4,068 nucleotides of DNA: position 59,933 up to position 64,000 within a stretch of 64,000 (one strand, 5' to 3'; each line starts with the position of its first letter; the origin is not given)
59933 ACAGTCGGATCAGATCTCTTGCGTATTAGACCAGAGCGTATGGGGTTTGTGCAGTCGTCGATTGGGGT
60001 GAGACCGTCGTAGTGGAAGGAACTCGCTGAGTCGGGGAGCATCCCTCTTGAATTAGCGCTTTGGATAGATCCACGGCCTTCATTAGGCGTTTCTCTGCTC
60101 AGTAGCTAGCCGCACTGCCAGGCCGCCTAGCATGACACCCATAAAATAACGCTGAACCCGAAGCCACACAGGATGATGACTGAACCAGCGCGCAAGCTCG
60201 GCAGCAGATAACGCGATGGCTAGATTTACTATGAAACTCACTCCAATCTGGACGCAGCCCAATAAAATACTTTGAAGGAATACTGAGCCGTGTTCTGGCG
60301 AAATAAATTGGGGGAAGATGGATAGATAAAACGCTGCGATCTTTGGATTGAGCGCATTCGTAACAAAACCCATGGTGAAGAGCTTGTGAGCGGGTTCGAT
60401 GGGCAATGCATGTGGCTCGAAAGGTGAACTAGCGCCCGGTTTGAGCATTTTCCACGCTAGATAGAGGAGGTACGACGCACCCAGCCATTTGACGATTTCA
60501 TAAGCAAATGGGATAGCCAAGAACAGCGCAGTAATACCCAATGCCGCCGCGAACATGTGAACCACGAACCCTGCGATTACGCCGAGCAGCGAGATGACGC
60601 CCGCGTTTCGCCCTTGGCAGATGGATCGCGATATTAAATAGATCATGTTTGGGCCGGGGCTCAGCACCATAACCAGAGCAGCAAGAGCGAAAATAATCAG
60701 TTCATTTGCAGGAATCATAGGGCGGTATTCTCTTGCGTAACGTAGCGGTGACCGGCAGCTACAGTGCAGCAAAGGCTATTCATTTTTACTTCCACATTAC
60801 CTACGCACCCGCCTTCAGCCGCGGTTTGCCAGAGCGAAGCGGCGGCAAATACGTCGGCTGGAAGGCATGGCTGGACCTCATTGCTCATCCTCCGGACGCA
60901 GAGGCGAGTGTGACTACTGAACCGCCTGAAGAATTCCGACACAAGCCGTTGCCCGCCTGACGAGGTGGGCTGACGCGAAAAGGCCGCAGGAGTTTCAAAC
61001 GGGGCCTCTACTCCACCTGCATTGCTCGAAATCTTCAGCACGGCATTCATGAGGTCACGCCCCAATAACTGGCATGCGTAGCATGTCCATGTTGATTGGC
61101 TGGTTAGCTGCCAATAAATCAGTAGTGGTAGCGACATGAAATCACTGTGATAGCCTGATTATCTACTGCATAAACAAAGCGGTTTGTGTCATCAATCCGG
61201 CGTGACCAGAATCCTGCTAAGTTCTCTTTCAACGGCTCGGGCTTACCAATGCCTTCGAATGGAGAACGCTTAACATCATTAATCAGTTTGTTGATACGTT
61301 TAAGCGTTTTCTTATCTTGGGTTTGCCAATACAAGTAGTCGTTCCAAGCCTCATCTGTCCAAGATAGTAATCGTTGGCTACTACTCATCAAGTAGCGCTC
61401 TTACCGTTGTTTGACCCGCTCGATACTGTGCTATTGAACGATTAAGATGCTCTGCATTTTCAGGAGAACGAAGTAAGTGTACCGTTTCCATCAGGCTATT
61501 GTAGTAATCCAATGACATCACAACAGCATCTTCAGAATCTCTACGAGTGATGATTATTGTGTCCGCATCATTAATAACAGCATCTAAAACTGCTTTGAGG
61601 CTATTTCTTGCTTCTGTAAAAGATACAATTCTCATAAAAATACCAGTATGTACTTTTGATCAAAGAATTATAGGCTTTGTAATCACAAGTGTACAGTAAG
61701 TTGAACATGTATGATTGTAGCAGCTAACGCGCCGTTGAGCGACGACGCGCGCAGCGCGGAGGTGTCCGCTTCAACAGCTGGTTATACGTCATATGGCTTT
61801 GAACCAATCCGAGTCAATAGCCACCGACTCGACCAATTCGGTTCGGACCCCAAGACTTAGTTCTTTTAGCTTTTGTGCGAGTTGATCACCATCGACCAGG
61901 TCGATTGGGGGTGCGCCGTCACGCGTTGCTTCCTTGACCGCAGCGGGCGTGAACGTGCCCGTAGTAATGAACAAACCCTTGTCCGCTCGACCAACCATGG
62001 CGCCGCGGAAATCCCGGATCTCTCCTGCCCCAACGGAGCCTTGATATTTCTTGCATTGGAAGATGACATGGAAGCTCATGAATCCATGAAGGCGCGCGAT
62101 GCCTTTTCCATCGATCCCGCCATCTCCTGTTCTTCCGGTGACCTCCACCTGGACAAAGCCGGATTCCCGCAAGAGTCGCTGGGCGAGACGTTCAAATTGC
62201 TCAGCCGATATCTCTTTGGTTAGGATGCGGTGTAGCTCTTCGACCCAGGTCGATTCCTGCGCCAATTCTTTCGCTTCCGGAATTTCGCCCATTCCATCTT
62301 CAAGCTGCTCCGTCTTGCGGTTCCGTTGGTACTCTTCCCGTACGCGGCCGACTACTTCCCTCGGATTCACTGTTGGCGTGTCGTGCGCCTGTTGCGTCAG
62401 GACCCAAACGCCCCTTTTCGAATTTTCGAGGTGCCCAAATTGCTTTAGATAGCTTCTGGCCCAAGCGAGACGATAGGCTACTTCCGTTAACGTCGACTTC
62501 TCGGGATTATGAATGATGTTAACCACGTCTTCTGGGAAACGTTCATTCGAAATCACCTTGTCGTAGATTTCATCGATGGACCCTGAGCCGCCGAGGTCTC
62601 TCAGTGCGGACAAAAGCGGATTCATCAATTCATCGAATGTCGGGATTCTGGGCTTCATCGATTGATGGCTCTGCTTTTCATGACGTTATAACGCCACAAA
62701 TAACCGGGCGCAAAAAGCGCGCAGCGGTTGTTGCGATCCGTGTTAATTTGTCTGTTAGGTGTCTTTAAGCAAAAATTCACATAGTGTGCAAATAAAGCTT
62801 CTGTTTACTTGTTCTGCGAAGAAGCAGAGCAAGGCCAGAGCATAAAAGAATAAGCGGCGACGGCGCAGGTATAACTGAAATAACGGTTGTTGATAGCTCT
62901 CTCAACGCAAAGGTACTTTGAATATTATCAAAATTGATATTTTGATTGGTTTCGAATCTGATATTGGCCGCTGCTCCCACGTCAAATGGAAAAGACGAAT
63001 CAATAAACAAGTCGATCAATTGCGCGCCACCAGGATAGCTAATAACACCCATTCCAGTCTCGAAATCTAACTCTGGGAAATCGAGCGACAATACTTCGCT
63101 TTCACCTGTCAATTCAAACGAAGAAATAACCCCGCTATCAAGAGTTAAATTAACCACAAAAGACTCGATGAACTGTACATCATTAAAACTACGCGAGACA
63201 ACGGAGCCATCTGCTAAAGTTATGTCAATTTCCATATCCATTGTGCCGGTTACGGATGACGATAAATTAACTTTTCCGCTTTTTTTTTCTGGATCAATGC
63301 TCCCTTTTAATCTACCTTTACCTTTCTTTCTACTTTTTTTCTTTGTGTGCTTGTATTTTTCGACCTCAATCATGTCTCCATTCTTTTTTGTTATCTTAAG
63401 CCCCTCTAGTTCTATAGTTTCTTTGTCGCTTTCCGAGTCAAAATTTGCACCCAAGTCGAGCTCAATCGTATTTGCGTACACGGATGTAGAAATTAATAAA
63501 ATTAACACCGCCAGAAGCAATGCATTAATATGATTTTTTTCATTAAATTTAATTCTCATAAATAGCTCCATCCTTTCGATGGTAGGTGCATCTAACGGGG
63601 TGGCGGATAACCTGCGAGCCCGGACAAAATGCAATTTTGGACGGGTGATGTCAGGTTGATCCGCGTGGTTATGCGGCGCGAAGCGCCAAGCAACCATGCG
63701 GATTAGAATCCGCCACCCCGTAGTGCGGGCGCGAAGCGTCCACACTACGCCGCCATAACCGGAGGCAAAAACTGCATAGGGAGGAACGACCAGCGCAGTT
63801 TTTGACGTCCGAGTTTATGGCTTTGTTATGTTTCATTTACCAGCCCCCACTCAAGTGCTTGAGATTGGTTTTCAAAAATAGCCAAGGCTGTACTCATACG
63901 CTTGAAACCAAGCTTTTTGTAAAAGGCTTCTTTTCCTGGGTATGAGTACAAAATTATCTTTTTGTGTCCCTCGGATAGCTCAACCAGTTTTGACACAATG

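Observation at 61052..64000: End of a chromosomal integron cassette array (five attC sites, integrase presumably just beyond the window)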

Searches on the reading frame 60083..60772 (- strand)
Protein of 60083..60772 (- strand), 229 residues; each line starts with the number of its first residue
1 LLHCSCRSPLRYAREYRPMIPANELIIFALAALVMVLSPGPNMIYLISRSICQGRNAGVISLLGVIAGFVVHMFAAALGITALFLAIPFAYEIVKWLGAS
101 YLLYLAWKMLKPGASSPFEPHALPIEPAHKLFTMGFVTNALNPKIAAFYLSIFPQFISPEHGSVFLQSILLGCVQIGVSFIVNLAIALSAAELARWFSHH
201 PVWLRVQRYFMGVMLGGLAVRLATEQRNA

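Call 6: search_protein_families(library=pfam, proteins=[window:60083-60772:-], max_evalue=0.01)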
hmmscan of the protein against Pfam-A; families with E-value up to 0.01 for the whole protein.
window:60083-60772:- (229 aa): 1 family
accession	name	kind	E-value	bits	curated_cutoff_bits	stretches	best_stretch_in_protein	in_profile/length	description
PF01810.24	LysE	-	1.5e-37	129.4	25.6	1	34-225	2-192/193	LysE type translocator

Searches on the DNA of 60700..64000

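Call 68: search_with_rna_model(model_id=R2, source=window, start=60700, end=64000, filters=off, max_evalue=0.001, make_alignment=true)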
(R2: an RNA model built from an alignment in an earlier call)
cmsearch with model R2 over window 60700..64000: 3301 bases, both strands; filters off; matches with E-value up to 0.001: 6.
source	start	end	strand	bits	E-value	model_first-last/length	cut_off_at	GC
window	61722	61787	-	48.2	6e-10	1-71/71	no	0.64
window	62686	62760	-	40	4.2e-08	1-71/71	no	0.48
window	61052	61109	-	34.6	6.9e-07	1-71/71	no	0.52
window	63742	63831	-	30.9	4.8e-06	1-71/71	no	0.5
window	60799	60876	-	25.6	7.3e-05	1-71/71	no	0.65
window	63590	63674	-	25.1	9.3e-05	1-71/71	no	0.54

Alignment A5: 6 matches aligned to the model, 98 columns, each read 5' to 3' on its own strand. Consensus structure (alignment columns), stored with it:
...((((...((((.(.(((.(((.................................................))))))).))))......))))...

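Call 71: search_rna_families(source=window, start=60700, end=64000, threshold=evalue, max_evalue=1)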
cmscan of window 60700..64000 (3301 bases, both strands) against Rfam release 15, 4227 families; matches with E-value up to 1: 1.
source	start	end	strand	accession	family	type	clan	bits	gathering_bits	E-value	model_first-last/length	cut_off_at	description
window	63895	63944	+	RF03723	MIR7125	Gene; miRNA;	-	20.2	100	0.79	1-107/107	no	MIR7125 microRNA precursor family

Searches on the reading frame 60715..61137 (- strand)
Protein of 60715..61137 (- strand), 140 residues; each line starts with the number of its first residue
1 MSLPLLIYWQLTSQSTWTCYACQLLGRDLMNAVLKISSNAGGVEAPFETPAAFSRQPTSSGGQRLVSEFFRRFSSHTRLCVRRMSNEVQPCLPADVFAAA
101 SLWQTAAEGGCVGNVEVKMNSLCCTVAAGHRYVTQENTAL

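Call 6: search_protein_families(library=pfam, proteins=[window:60715-61137:-], max_evalue=0.01)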
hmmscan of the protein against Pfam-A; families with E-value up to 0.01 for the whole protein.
window:60715-61137:- (140 aa): 0 families

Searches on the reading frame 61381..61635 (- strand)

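Call 6: search_protein_families(library=pfam, proteins=[window:61381-61635:-], max_evalue=0.01)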
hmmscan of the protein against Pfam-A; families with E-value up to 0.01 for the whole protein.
window:61381-61635:- (84 aa): 2 families
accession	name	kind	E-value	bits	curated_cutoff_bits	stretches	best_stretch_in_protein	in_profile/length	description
PF02604.26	PhdYeFM_antitox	-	1.6e-23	82.6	29.8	1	1-74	1-74/74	Antitoxin Phd_YefM, type II toxin-antitoxin system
PF12910.14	PHD_like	-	3.1e-05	24.5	27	1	2-54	3-56/141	Antitoxin of toxin-antitoxin, RelE / RelB, TA system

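Call 46: search_protein_families(library=ncbifam, proteins=[window:61381-61635:-], max_evalue=0.01)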
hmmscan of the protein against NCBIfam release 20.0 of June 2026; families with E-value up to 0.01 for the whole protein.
window:61381-61635:- (84 aa): 2 families
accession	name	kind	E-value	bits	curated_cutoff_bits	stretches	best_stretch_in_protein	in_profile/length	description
NF008499.0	PRK11409.1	equivalog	5.7e-23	80.8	121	1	1-81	1-81/83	YoeB-YefM toxin-antitoxin system antitoxin YefM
TIGR01552.1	phd_fam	subfamily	6.3e-09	35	20.8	1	4-55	2-52/53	type II toxin-antitoxin system prevent-host-death family antitoxin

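Call 54: search_protein_families(library=padloc, proteins=[window:61381-61635:-], max_evalue=0.001)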
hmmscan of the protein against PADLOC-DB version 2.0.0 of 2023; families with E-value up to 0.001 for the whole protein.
window:61381-61635:- (84 aa): 0 families
